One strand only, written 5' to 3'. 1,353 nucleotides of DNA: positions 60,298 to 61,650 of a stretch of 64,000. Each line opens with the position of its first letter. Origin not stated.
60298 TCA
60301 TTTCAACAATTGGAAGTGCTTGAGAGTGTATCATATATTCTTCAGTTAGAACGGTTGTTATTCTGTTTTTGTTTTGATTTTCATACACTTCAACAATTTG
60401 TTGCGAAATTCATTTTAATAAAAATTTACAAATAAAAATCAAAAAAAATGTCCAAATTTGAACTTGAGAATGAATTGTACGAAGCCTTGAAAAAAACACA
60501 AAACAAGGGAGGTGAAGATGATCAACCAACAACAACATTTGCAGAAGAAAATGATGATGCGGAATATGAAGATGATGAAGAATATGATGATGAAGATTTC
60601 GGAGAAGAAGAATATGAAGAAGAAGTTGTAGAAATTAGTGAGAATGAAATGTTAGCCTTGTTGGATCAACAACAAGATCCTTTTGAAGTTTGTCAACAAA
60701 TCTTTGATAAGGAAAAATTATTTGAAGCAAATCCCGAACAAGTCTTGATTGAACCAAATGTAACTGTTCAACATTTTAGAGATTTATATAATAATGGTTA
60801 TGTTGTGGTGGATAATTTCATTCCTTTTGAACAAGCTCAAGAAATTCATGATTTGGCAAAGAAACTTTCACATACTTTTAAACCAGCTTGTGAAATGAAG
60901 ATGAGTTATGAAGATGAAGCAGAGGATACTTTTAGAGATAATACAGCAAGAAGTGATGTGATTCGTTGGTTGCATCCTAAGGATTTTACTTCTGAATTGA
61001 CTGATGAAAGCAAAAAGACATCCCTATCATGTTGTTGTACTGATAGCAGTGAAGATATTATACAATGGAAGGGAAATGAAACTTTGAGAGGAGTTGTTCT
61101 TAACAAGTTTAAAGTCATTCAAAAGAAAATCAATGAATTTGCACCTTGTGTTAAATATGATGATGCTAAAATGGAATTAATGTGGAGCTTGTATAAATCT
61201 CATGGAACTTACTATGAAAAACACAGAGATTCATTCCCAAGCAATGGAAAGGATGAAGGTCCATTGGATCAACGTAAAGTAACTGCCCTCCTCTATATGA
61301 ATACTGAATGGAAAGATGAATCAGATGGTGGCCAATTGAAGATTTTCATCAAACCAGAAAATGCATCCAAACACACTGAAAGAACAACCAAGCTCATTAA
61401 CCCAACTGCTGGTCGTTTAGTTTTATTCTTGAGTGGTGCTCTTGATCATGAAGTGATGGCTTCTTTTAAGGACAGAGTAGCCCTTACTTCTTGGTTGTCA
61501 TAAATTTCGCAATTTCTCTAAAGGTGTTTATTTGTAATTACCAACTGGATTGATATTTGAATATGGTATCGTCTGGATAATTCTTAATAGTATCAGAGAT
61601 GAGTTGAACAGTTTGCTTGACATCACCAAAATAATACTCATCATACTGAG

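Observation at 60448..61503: PHD/EGLN-type prolyl 4-hydroxylase in a window rich in F-box genes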

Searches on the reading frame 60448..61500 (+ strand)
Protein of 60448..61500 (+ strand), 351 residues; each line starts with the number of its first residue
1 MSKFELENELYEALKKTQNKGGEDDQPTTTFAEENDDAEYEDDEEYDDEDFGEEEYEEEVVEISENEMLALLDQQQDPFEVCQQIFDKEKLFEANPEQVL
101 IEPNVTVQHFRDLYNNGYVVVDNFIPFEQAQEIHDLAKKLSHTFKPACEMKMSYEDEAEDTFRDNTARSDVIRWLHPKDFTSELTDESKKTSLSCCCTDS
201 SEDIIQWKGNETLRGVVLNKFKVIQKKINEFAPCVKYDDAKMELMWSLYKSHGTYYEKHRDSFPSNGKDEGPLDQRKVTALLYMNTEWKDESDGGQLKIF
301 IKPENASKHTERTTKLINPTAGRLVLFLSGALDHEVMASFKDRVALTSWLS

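Call 4: search_protein_families(library=pfam, proteins=[window:60448-61500:+], max_evalue=1)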
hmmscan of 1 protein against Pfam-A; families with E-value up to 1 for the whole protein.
window:60448-61500:+ (351 aa): 5 families
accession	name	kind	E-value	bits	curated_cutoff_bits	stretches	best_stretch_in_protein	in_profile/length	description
PF13640.12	2OG-FeII_Oxy_3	-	4.9e-17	63.1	27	1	247-350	4-97/98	2OG-Fe(II) oxygenase superfamily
PF13661.12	2OG-FeII_Oxy_4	-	9.6e-11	42.5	27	1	251-350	7-97/98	2OG-Fe(II) oxygenase superfamily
PF05721.19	PhyH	-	0.023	15.4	22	1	115-176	3-67/213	Phytanoyl-CoA dioxygenase (PhyH)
PF13759.12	2OG-FeII_Oxy_5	-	0.024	15.4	27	1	300-341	50-91/101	Putative 2OG-Fe(II) oxygenase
PF22009.2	YLDV-IL18BP-like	-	0.14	12.9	27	1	159-206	50-96/104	Yaba-Like Disease Virus IL18BP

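Call 5: search_solved_structures(query=window:60448-61500:+, max_evalue=1, show_alignments=3)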
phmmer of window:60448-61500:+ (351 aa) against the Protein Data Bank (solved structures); distinct sequences matched with E-value up to 1: 38.
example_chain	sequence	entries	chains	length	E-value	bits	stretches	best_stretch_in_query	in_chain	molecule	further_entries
6t8m_A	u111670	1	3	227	3.1e-21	79.3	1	110-350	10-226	Prolyl 4-hydroxylase subunit alpha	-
4iw3_A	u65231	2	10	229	4.2e-11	46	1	244-350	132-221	Putative uncharacterized protein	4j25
7ump_A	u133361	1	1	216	2.6e-07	33.6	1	241-349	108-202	Egl nine homolog 1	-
6iuq_A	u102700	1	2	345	2.8e-07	33.4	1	259-350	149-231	Prolyl 4-hydroxylase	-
3oui_A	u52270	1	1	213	3.5e-07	33.1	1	241-349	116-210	Egl nine homolog 1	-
6nmq_A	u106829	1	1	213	3.5e-07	33.1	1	241-349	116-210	Egl nine homolog 1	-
4jzr_A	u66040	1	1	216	3.9e-07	33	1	241-349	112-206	Egl nine homolog 1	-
8j1k_A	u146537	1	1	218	4.2e-07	32.9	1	241-349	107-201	Egl nine homolog 1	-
5la9_A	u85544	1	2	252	4.3e-07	32.8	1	242-349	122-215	Egl nine homolog 1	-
8z31_A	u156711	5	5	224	4.5e-07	32.8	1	241-349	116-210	Egl nine homolog 1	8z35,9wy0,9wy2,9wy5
6zbn_A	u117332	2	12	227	4.6e-07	32.7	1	241-349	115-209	Egl nine homolog 1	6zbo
6yw4_A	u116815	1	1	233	4.7e-07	32.7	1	241-349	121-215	Egl nine homolog 1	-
8q64_A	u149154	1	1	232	5e-07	32.6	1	241-349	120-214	Egl nine homolog 1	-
5las_A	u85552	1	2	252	5e-07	32.6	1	242-349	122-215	Egl nine homolog 1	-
5l9v_A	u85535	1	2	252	5e-07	32.6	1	242-349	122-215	Egl nine homolog 1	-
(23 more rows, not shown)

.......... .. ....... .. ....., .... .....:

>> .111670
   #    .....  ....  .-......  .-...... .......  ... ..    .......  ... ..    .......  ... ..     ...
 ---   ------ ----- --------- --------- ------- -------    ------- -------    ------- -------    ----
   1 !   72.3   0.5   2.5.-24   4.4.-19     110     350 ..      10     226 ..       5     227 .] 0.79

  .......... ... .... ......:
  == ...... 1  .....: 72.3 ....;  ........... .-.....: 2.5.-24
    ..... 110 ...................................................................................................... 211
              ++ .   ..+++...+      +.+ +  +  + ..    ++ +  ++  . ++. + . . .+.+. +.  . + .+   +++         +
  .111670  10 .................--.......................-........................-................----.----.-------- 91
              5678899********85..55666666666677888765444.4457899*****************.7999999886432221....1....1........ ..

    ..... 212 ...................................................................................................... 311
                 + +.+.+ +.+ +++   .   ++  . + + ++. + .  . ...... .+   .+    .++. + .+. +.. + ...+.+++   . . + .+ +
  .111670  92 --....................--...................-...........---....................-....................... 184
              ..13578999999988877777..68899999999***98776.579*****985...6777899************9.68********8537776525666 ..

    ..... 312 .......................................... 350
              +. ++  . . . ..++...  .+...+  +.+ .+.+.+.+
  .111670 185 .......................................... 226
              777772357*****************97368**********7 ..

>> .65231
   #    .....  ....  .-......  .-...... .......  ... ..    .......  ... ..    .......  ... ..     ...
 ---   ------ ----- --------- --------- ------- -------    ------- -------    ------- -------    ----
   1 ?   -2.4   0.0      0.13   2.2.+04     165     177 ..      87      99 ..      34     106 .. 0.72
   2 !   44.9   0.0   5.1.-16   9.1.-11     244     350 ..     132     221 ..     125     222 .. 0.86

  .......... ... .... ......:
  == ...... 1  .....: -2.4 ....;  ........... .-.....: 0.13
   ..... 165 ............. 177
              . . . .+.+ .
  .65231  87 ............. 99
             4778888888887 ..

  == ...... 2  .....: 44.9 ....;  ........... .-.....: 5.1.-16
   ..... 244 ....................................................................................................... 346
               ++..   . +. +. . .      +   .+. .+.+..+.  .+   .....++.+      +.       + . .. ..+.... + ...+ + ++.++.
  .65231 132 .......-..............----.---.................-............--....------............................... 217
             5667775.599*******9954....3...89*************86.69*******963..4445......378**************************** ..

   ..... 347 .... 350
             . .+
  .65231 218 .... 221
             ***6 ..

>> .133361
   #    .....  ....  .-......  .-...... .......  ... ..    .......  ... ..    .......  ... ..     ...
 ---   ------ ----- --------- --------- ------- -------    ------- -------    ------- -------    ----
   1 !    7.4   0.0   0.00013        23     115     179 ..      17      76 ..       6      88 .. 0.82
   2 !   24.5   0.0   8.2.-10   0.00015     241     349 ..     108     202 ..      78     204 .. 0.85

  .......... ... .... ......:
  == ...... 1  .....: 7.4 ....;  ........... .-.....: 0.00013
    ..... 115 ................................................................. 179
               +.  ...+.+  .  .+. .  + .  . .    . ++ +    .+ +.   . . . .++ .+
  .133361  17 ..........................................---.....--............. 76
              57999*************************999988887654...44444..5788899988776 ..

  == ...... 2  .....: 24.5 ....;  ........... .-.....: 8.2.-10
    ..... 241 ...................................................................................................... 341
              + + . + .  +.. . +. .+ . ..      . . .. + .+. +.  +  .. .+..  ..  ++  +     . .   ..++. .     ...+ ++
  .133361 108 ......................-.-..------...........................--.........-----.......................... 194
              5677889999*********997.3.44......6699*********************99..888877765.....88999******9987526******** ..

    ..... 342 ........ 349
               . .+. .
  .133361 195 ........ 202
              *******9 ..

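Call 6: search_protein_families(library=ncbifam, proteins=[window:60448-61500:+], max_evalue=1)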
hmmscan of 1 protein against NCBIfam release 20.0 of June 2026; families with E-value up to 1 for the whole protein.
window:60448-61500:+ (351 aa): 1 family
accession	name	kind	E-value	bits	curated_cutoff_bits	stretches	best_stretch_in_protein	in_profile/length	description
NF052475.1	2OG-Fe_FlmC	exception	0.002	18.2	240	1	271-343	105-165/181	FlmC family 2OG-Fe(II) oxygenase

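Call 7: find_homologous_proteins(query=window:60448-61500:+)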
Query window:60448-61500:+ (351 aa): 11 proteins with E <= 0.001 among 2024 candidates.
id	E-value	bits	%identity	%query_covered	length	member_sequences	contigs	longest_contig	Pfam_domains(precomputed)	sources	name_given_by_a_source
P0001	6.0e-235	797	100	100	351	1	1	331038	PF13640.13,PF13661.13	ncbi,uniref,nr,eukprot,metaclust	ncbi:predicted protein [Naegleria gruberi]|uniref:Predicted protein n=1 Tax=Naegleria gruberi TaxID=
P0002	1.8e-140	486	63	100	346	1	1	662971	PF13640.13,PF13661.13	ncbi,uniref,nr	ncbi:hypothetical protein C9374_004502 [Naegleria lovaniensis]|uniref:Fe2OG dioxygenase domain-conta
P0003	6.6e-121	422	67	80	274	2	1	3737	PF13640.13,PF13661.13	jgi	-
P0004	1.3e-118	414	62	81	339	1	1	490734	PF13640.13,PF13661.13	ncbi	ncbi:hypothetical protein ABK040_005244 [Willaertia magna]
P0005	1.4e-41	161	34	87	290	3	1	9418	PF13640.13,PF13661.13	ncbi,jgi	jgi:hypothetical protein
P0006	1.4e-38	151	36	88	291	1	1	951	PF13640.13,PF13661.13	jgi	jgi:Rps23 Pro-64 3,4-dihydroxylase Tpa1-like proline 4-hydroxylase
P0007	1.6e-35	141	34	88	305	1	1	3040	PF13640.13,PF13661.13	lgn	-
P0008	2.7e-33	134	29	66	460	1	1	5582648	PF13640.13,PF13661.13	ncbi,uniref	ncbi:hypothetical protein WJX72_007516 [[Myrmecia] bisecta]|uniref:Fe2OG dioxygenase domain-containi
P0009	1.8e-24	105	25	75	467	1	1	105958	PF13640.13,PF13661.13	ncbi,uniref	ncbi:hypothetical protein WJX84_004710 [Apatococcus fuscideae]|uniref:Prolyl 4-hydroxylase alpha sub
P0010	3.7e-15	74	29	79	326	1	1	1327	PF13640.13,PF13661.13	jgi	jgi:SM-20-related protein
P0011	4.1e-14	71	28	86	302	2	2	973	PF00736.25,PF13640.13,PF13661.13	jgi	jgi:SM-20-related protein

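Call 8: find_encoding_contigs(protein=window:60448-61500:+, flank=3000, max_places=3)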
Protein window:60448-61500:+ (351 aa): no gene with exactly this product is on record in the collection.

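Call 35: search_protein_families(library=pfam, proteins=[P0010, P0011, P0005, P0008], max_evalue=0.1)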
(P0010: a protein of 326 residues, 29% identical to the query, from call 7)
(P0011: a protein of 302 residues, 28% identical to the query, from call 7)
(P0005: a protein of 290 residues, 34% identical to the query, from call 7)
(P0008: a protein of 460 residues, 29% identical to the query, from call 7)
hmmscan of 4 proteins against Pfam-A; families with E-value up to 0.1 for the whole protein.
P0010 (326 aa): 3 families
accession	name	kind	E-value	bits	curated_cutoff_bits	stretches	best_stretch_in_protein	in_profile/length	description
PF13640.12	2OG-FeII_Oxy_3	-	1e-18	68.5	27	1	233-326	6-98/98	2OG-Fe(II) oxygenase superfamily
PF13661.12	2OG-FeII_Oxy_4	-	3.6e-09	37.5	27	1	238-325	4-97/98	2OG-Fe(II) oxygenase superfamily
PF00736.24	EF1_GNE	-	5.4e-05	23.7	20.8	1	39-95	19-81/88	EF-1 guanine nucleotide exchange domain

P0011 (302 aa): 3 families
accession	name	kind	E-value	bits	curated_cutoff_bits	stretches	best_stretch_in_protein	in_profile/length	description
PF13640.12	2OG-FeII_Oxy_3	-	1.9e-18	67.7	27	1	205-302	2-98/98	2OG-Fe(II) oxygenase superfamily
PF13661.12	2OG-FeII_Oxy_4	-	1.8e-08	35.2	27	1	218-301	7-97/98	2OG-Fe(II) oxygenase superfamily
PF00736.24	EF1_GNE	-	3e-07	30.9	20.8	1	1-70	6-81/88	EF-1 guanine nucleotide exchange domain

P0005 (290 aa): 3 families
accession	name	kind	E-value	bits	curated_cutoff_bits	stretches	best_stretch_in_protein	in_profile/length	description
PF13640.12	2OG-FeII_Oxy_3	-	5.9e-20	72.5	27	1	188-289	3-97/98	2OG-Fe(II) oxygenase superfamily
PF13661.12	2OG-FeII_Oxy_4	-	4.4e-10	40.4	27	1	214-289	20-97/98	2OG-Fe(II) oxygenase superfamily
PF07350.19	Gig2-like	-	0.021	14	27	1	30-123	13-106/408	Gig2-like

P0008 (460 aa): 2 families
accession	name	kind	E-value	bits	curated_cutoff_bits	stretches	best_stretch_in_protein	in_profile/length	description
PF13640.12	2OG-FeII_Oxy_3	-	1.3e-16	61.7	27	2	235-296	2-61/98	2OG-Fe(II) oxygenase superfamily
PF13661.12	2OG-FeII_Oxy_4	-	1.7e-07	32.1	27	1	236-292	3-51/98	2OG-Fe(II) oxygenase superfamily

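Call 42: predict_structure(alignment_id=A1)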
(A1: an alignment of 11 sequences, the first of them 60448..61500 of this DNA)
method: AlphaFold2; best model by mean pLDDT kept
length: 351 residues; sequences in the alignment: 11
mean_pLDDT: 73.8   pTM: 0.70
mean pLDDT of the five models: 73.8, 72.7, 72.3, 68.6, 65.9
residues with pLDDT >= 90: 127; 70-90: 96; 50-70: 42; < 50: 86
segments of 3 or more residues with pLDDT < 50: 1-3, 18-63, 152-162, 187-196, 263-272
pLDDT, mean of each block of 10 residues (from residue 1): 55 54 31 35 39 40 51 66 89 95 92 95 96 95 85 46 66 81 53 50 86 89 91 79 89 82 47 69 95 93 80 92 93 90 92 79
secondary structure, 60 per line:
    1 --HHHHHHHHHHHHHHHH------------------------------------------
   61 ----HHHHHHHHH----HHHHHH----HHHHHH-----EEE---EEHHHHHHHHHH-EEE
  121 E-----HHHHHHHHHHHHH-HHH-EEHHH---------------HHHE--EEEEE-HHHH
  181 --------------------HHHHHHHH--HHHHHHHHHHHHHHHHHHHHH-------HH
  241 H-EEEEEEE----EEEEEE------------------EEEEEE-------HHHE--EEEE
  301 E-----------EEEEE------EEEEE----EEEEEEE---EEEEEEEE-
elements in order: H3-18 H65-73 H78-83 H88-93 E99-101 H107-116 E118-121 H127-139 E171-175 H177-180 H201-208 H211-231 E243-249 E254-259 E278-283 E297-301 E313-317 E324-328 E333-339 E343-350

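Call 47: fold_search(model_id=the predicted structure, library=pdb)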
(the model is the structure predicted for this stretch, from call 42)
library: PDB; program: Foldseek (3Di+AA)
matches with E <= 10: 1845; with E <= 0.001: 474
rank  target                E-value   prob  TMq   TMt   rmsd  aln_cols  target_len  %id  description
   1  6t8m_B                1.7e-15  1.00  0.46  0.76   5.7       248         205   25  Prolyl Hydroxylase (PHD) involved in hypoxia sensing by Dictyostelium discoideum (released 2020-09-23)
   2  4j25_G                2.3e-15  1.00  0.45  0.82   3.6       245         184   23  Crystal structure of a Pseudomonas putida prolyl-4-hydroxylase (P4H) (released 2014-02-05)
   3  4iw3_A                6.6e-15  1.00  0.46  0.77   4.3       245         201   23  Crystal structure of a Pseudomonas putida prolyl-4-hydroxylase (P4H) in complex with elongation factor Tu (EF-Tu) (released 2014-01-29)
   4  4j25_E                1.1e-14  1.00  0.44  0.82   4.1       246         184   23  Crystal structure of a Pseudomonas putida prolyl-4-hydroxylase (P4H) (released 2014-02-05)
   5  6t8m_C                2.1e-14  1.00  0.45  0.76   5.0       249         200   24  Prolyl Hydroxylase (PHD) involved in hypoxia sensing by Dictyostelium discoideum (released 2020-09-23)
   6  6t8m_A                2.7e-14  1.00  0.46  0.76   4.7       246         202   24  Prolyl Hydroxylase (PHD) involved in hypoxia sensing by Dictyostelium discoideum (released 2020-09-23)
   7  4j25_F                3.2e-14  1.00  0.45  0.82   4.5       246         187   23  Crystal structure of a Pseudomonas putida prolyl-4-hydroxylase (P4H) (released 2014-02-05)
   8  4j25_H                5.3e-14  1.00  0.43  0.78   4.1       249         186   23  Crystal structure of a Pseudomonas putida prolyl-4-hydroxylase (P4H) (released 2014-02-05)
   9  5l9b_B                4.1e-13  1.00  0.47  0.73   3.8       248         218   23  HIF PROLYL HYDROXYLASE 2 (PHD2/ EGLN1) IN COMPLEX WITH 2-OXOGLUTARATE (2OG) AND HIF-1ALPHA CODD (556-574) (released 2016-08-31)
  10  5l9r                  5.5e-13  1.00  0.45  0.70   4.1       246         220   24  HIF prolyl hydroxylase 2 (PHD2/ EGLN1) in complex with N-oxalylglycine (NOG) (released 2016-08-31)
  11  8rut_A                5.8e-13  1.00  0.47  0.72   3.5       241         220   24  HIF prolyl-hydroxylase-2 (PHD2) T387V variant bound to Fe(III), 2-oxoglutarate (2OG) and Hypoxia-inducible Factor-2alp (released 2025-02-12)
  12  5l9b_A                6.9e-13  1.00  0.44  0.68   4.7       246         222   24  HIF PROLYL HYDROXYLASE 2 (PHD2/ EGLN1) IN COMPLEX WITH 2-OXOGLUTARATE (2OG) AND HIF-1ALPHA CODD (556-574) (released 2016-08-31)
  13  7q5x_A                7.7e-13  1.00  0.46  0.70   4.5       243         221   24  HIF PROLYL HYDROXYLASE 2 (PHD2/EGLN1) IN COMPLEX WITH 2-OXOGLUTARATE (2OG) AND HIF-2 ALPHA CODD (523-542) (released 2022-11-16)
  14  3ouj                  9.8e-13  1.00  0.46  0.69   4.4       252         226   24  PHD2 with 2-Oxoglutarate (released 2010-12-01)
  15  8q6d_A                1.2e-12  1.00  0.46  0.72   4.1       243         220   23  Anaerobic crystal structure of HIF prolyl hydroxylase 2 (PHD2 181-407) in complex with HIF2alpha-CODD peptide (523-542 (released 2024-08-21)
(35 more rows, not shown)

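Call 48: search_protein_representatives(alignment_id=A1)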
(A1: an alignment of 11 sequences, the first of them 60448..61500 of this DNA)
Query: 11 sequences, 310 profile positions. Proteins with E-value up to 0.001 (for the whole library): 6119; up to 1e-10: 3513; up to 1e-30: 158. The best 150 are listed.
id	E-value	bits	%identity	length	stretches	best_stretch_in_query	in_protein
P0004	9.3e-121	419.2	-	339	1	5-310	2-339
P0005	1.3e-116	405.6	-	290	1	25-310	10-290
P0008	4.1e-111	387.5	-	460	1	2-310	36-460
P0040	1.3e-82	293.9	-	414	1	42-310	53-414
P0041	4.5e-74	265.9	-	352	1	18-309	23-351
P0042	1.1e-71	258.0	-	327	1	30-310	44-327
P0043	2.6e-69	250.2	-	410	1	28-310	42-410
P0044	2.7e-69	250.2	-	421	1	23-310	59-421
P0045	9.6e-69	248.4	-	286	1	33-309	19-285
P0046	2.7e-68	246.9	-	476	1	73-309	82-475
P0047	7.1e-66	238.9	-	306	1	6-309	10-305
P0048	3.4e-65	236.7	-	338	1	39-310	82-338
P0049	5.0e-65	236.1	-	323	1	7-309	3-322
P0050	1.7e-64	234.4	-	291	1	46-309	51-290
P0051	8.8e-64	232.1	-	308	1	4-309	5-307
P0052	2.5e-63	230.6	-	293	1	42-309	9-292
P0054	6.1e-62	226.0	-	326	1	35-309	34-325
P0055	7.9e-62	225.6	-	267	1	34-310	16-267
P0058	3.5e-61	223.5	-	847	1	6-268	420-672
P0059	3.9e-60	220.1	-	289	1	9-309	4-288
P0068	1.0e-56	208.9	-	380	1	24-309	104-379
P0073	2.1e-54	201.3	-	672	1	56-309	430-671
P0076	9.7e-54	199.1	-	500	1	71-309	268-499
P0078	3.3e-53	197.3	-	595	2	99-309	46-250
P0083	1.7e-51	191.7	-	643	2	98-309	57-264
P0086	2.7e-50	187.7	-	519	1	66-310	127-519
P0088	6.1e-50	186.6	-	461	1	66-310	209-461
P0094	8.7e-49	182.8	-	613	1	58-309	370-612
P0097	6.2e-48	180.0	-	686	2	98-309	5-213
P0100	3.2e-47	177.7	-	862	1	69-310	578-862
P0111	3.3e-43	164.5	-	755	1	37-309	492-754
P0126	6.0e-40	153.8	-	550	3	225-309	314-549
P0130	9.4e-40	153.1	-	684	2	98-309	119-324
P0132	3.9e-39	151.1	-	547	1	85-310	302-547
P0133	1.1e-38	149.6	-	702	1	17-310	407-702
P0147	4.8e-36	141.0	-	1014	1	67-310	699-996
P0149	6.9e-36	140.4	-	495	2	95-309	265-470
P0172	1.6e-32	129.4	-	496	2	100-309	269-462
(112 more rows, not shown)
